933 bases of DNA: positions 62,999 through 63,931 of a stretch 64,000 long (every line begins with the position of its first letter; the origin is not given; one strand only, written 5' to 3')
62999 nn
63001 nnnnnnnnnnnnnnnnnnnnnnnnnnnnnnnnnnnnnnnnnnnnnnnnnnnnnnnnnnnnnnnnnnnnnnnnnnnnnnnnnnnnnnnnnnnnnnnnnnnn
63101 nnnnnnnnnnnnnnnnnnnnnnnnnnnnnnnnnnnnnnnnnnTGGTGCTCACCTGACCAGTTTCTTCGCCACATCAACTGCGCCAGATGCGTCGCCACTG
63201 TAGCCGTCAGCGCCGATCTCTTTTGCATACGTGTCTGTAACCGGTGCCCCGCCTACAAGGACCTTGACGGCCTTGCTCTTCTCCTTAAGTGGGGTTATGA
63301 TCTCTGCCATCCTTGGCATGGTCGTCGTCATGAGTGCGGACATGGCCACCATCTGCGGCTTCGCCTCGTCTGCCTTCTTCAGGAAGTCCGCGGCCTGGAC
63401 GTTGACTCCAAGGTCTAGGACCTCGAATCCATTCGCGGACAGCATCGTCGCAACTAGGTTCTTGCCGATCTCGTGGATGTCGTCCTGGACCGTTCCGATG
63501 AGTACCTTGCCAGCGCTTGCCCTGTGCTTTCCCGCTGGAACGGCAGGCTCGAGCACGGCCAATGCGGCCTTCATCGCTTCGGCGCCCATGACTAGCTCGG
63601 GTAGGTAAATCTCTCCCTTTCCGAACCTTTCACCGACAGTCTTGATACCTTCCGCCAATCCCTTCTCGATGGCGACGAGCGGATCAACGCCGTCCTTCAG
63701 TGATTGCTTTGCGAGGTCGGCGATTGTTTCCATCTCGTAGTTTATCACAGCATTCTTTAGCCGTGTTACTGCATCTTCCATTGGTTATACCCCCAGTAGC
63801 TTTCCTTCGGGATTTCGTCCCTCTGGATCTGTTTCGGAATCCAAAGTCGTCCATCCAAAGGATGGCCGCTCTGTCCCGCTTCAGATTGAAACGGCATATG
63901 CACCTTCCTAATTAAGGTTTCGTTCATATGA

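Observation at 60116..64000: Tandem non-pyrrolysine MttB-family methyltransferases with cognate corrinoid protein, next to Hdr-containing archaeal genome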

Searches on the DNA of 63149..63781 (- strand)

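Call 42: search_rna_families(source=L001, start=8500, end=14300, threshold=evalue, max_evalue=1)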
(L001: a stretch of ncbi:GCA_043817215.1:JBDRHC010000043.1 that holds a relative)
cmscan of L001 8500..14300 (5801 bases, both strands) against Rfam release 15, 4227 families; matches with E-value up to 1: 1.
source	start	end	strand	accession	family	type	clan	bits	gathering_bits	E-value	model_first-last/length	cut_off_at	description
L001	13179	13289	+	RF02510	PYLIS_3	Cis-reg;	-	27.2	38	0.012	1-100/100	no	Pyrrolysine insertion sequence mttB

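Call 44: search_rna_families(source=L001, start=13000, end=13450, threshold=evalue, max_evalue=1, show_alignments=2)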
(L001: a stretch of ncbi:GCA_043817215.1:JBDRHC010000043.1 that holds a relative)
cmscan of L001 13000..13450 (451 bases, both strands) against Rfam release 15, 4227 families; matches with E-value up to 1: 1.
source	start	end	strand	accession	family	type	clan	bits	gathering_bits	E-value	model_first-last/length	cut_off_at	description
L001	13179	13289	+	RF02510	PYLIS_3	Cis-reg;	-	27.2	38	0.00094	1-100/100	no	Pyrrolysine insertion sequence mttB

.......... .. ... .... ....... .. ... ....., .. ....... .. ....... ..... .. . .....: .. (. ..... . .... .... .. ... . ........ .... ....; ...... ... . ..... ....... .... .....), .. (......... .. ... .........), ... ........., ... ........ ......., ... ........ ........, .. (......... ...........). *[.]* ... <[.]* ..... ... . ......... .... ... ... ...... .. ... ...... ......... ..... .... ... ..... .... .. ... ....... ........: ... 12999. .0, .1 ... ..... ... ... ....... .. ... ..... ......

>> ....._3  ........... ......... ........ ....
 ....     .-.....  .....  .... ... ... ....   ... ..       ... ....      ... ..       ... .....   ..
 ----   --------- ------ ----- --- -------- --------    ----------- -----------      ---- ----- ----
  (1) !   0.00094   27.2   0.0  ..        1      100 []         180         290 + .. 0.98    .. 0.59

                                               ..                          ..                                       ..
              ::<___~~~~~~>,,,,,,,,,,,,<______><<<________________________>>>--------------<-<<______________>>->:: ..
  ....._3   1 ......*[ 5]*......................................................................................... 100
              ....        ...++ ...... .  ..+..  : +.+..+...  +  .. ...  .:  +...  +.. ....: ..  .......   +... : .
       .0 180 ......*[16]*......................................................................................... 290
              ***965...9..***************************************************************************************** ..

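Call 45: search_rna_families(source=L001, start=11400, end=11900, threshold=evalue, max_evalue=10, show_alignments=2)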
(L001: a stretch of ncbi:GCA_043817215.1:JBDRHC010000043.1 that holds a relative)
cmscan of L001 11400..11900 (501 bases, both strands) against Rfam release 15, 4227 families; matches with E-value up to 10: 4.
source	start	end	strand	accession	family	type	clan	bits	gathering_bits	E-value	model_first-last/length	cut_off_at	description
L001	11570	11608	+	RF03252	mir-678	Gene; miRNA;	-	17.4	70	3.1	21-59/78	no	mir-678 microRNA precursor family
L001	11470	11532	+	RF01132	sR48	Gene; snRNA; snoRNA; CD-box;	-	15.2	40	4.7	1-59/59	no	Small nucleolar RNA sR48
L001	11603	11702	+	RF02510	PYLIS_3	Cis-reg;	-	12.9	38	3.7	1-100/100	no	Pyrrolysine insertion sequence mttB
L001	11416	11490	-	RF00603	SNORD23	Gene; snRNA; snoRNA; CD-box;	-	12.7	64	10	1-110/110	no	Small nucleolar RNA SNORD23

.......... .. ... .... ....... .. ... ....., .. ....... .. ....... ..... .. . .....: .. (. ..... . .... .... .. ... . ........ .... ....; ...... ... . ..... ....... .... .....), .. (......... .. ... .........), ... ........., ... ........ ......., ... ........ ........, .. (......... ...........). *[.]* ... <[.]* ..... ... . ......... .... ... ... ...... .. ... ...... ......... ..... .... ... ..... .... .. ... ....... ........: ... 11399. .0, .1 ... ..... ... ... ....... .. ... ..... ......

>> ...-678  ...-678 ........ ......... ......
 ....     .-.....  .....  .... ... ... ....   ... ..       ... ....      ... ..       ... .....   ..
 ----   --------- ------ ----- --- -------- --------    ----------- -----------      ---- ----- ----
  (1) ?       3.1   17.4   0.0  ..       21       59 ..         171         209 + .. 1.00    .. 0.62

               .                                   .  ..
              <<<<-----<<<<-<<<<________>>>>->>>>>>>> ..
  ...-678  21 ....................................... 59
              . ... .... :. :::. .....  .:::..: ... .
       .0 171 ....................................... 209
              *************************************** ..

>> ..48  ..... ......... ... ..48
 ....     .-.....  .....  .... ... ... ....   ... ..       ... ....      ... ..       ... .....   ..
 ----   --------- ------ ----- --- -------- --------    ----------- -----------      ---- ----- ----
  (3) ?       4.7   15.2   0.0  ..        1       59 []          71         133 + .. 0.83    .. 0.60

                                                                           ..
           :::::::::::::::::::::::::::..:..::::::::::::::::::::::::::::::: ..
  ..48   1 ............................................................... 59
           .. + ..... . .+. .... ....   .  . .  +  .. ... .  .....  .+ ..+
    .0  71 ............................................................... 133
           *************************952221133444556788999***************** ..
